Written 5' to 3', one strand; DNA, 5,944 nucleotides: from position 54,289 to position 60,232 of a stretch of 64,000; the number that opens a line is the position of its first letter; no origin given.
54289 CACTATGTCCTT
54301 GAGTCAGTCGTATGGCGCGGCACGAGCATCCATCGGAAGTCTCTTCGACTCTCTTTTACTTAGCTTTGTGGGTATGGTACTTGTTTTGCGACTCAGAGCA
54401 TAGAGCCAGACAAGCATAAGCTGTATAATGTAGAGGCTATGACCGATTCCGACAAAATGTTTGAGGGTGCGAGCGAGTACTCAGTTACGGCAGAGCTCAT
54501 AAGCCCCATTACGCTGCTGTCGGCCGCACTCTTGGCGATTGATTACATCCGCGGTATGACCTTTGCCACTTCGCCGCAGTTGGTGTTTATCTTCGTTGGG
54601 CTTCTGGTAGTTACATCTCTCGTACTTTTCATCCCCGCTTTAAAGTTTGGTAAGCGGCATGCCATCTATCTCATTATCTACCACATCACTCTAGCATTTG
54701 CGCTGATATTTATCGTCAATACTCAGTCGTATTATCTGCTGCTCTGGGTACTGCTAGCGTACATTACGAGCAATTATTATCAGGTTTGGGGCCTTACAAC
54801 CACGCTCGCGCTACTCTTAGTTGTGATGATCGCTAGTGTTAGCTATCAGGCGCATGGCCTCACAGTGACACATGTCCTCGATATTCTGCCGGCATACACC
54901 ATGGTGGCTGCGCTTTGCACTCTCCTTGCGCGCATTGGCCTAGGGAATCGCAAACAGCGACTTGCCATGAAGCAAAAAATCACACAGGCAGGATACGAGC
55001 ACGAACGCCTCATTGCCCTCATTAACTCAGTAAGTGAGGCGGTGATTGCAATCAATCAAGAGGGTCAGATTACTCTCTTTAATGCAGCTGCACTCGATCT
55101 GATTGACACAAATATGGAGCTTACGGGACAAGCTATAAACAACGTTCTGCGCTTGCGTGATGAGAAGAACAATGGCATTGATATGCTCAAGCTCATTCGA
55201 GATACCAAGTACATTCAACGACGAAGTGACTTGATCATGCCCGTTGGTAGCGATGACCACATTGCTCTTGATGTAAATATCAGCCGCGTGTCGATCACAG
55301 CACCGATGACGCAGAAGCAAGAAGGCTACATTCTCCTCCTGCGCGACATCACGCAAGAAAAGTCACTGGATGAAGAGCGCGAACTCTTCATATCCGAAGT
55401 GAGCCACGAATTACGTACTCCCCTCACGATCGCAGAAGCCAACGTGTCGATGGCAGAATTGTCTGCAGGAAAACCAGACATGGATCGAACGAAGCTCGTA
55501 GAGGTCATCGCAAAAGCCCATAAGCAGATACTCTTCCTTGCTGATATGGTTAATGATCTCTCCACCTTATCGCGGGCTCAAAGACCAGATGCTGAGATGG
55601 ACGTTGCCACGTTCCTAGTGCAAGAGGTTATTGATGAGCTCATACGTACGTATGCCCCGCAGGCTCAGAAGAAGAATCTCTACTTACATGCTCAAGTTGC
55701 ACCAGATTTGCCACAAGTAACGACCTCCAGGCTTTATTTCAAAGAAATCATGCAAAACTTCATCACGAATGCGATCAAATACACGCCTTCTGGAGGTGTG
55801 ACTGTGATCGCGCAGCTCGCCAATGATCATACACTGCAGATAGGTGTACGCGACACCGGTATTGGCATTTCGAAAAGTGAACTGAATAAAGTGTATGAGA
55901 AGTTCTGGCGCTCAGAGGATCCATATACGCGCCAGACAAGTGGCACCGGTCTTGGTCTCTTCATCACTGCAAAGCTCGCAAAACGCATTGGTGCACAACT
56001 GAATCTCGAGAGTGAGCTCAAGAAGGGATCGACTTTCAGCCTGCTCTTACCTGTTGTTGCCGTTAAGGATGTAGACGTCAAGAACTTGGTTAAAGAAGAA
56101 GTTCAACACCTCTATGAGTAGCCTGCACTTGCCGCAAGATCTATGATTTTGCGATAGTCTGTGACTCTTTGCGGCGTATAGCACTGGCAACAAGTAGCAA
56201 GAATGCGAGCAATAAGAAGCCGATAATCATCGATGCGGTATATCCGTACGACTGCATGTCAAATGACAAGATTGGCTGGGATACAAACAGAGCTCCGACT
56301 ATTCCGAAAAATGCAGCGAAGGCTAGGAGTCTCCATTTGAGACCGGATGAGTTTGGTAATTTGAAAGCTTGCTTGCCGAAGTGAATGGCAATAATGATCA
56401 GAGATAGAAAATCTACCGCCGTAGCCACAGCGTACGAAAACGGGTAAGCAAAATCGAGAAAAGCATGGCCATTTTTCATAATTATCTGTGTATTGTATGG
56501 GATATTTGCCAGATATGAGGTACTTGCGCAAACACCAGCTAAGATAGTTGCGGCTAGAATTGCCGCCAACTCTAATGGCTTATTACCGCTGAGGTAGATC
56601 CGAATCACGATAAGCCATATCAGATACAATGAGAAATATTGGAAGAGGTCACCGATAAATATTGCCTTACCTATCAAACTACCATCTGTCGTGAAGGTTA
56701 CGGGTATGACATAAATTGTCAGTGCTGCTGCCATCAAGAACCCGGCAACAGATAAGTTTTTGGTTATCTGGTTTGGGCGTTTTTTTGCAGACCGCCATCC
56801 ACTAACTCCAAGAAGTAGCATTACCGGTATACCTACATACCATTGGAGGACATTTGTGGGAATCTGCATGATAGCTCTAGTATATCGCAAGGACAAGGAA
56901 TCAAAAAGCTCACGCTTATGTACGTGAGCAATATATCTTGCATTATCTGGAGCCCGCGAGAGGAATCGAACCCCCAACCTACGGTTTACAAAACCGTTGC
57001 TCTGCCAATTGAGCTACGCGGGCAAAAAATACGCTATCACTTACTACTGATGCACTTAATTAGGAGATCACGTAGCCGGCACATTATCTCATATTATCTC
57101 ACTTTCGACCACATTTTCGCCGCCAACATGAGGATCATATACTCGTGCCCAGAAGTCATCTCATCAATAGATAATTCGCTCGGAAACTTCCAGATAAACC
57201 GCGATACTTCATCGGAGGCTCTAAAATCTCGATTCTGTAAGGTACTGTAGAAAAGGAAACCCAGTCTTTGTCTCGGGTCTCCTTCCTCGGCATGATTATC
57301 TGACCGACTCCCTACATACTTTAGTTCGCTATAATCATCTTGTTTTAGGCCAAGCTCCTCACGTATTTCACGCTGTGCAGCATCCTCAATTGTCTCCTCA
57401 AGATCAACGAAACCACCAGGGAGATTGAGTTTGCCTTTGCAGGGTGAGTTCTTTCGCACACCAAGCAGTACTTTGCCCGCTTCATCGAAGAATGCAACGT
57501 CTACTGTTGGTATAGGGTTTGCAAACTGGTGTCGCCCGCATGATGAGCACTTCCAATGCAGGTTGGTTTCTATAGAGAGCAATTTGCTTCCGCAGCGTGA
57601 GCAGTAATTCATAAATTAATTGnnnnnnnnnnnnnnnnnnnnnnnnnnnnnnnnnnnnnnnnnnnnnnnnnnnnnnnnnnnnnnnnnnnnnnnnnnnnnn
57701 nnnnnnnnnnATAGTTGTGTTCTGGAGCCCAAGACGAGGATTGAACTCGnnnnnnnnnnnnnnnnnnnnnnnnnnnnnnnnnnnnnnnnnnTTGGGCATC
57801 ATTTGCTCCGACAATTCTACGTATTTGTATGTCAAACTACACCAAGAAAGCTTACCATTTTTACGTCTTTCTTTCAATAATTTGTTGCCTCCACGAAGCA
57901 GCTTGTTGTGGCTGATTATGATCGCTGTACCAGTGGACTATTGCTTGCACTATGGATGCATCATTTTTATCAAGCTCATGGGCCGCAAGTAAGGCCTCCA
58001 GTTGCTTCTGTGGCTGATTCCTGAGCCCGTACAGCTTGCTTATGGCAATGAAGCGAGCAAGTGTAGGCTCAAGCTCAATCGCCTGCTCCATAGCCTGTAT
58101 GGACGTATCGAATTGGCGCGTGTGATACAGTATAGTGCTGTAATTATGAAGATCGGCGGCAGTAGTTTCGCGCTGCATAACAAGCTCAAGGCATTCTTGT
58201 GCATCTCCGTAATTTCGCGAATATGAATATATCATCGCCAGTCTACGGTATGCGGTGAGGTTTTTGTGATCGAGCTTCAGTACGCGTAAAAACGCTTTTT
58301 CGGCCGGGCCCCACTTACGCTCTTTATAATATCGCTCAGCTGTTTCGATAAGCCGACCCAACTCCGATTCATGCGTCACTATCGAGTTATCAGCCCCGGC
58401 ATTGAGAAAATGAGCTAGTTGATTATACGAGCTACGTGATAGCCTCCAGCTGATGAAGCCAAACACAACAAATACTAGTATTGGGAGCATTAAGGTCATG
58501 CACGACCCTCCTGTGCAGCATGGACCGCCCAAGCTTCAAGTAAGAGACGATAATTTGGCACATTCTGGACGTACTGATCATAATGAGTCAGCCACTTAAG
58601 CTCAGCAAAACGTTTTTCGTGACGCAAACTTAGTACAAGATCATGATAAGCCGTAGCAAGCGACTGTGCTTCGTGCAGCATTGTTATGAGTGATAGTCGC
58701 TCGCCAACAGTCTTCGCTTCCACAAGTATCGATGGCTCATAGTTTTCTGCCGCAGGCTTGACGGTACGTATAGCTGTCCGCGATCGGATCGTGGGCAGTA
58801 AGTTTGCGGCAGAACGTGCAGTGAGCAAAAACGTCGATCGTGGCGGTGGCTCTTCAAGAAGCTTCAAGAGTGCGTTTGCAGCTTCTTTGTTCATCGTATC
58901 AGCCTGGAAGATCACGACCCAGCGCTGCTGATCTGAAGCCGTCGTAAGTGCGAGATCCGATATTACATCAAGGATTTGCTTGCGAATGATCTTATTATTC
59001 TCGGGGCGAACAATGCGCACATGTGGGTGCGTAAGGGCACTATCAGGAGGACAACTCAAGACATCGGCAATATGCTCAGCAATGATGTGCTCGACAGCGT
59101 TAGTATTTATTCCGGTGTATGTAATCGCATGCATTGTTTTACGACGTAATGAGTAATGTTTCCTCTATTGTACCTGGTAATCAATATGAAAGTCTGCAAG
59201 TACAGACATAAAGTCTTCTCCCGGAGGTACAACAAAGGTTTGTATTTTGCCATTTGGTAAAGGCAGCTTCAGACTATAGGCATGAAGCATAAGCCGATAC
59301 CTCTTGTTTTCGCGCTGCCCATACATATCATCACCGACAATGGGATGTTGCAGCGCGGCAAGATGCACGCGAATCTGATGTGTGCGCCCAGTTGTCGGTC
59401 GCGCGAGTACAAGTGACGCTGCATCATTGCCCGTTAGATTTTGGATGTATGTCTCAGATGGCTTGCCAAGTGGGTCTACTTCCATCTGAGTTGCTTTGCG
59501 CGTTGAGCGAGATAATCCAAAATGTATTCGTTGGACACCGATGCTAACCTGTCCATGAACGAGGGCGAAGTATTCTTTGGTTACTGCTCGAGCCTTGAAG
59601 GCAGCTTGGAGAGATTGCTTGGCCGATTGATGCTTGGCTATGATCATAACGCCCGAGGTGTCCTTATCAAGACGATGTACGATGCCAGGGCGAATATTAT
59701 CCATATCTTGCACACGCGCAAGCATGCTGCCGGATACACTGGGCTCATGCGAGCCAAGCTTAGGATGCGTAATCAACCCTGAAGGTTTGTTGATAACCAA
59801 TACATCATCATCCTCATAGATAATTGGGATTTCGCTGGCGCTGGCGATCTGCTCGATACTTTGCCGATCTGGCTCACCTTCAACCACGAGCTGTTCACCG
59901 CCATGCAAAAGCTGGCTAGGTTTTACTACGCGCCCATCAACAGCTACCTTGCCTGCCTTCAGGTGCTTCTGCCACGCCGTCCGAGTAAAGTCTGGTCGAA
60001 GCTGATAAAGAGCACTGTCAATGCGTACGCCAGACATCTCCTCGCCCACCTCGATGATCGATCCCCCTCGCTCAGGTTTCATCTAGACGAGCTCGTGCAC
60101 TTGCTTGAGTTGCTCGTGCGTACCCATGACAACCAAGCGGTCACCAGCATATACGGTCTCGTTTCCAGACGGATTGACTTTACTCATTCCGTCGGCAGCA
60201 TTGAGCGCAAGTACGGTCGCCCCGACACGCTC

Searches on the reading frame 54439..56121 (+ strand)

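Call 38: search_protein_families(library=pfam, proteins=[window:54439-56121:+], max_evalue=0.0001)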
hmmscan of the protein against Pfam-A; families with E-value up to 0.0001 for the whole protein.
window:54439-56121:+ (560 aa): 2 families
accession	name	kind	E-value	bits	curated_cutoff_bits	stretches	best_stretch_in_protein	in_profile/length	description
PF02518.31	HATPase_c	-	2.3e-23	83.2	26.4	1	434-539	6-109/111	Histidine kinase-, DNA gyrase B-, and HSP90-like ATPase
PF00512.31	HisKA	-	4.1e-09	36.8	26.9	1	314-377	2-63/66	His Kinase A (phospho-acceptor) domain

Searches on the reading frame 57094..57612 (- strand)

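Call 78: search_protein_families(library=pfam, proteins=[window:57094-57612:-], max_evalue=0.0001)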
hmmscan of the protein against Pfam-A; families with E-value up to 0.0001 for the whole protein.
window:57094-57612:- (172 aa): 3 families
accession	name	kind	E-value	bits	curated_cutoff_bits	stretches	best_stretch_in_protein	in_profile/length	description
PF00293.34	NUDIX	-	2.1e-17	63.8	21.1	1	35-160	4-131/134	NUDIX domain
PF22327.2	Nudt16-like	-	4.9e-06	27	27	1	59-104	32-80/161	U8 snoRNA-decapping enzyme-like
PF09297.16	Zn_ribbon_NUD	-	5.8e-05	23.1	24.8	1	3-30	5-32/32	NADH pyrophosphatase zinc ribbon domain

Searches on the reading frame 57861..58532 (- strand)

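Call 78: search_protein_families(library=pfam, proteins=[window:57861-58532:-], max_evalue=0.0001)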
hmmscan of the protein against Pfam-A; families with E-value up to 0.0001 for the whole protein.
window:57861-58532:- (223 aa): 5 families
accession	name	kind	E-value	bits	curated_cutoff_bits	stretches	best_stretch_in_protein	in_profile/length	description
PF07719.23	TPR_2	-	7.6e-11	41.7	27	0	127-157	3-33/34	Tetratricopeptide repeat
PF00515.34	TPR_1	-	2.9e-06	27.3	27.8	0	94-116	3-25/34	Tetratricopeptide repeat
PF13371.12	TPR_9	-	1.8e-05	25.1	35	0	66-128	3-65/73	Tetratricopeptide repeat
PF13431.12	TPR_17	-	3.1e-05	24.3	24.4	0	80-113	1-34/34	Tetratricopeptide repeat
PF13181.12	TPR_8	-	8.6e-05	22.8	25.7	0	129-157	5-33/34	Tetratricopeptide repeat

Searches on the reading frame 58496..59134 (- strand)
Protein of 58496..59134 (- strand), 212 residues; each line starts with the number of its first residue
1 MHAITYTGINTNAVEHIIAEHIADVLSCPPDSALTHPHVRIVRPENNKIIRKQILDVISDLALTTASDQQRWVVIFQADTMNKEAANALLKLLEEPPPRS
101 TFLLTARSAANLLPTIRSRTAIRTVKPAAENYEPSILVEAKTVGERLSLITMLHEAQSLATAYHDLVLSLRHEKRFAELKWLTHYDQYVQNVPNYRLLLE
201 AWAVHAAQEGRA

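Call 78: search_protein_families(library=pfam, proteins=[window:58496-59134:-], max_evalue=0.0001)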
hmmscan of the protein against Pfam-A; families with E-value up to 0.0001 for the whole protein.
window:58496-59134:- (212 aa): 1 family
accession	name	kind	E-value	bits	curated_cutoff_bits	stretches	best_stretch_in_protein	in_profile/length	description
PF13177.12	DNA_pol3_delta2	-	4e-24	85.9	27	1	32-127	64-159/161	DNA polymerase III, delta subunit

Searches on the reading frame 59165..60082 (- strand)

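Call 38: search_protein_families(library=pfam, proteins=[window:59165-60082:-], max_evalue=0.0001)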
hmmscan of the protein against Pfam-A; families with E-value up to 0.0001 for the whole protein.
window:59165-60082:- (305 aa): 2 families
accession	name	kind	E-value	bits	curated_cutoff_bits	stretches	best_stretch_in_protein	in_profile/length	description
PF00849.27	PseudoU_synth_2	-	1.6e-30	106.8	26.8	1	93-243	1-152/152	RNA pseudouridylate synthase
PF01479.30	S4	-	1.2e-07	31.7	22.8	1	19-64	1-47/48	S4 domain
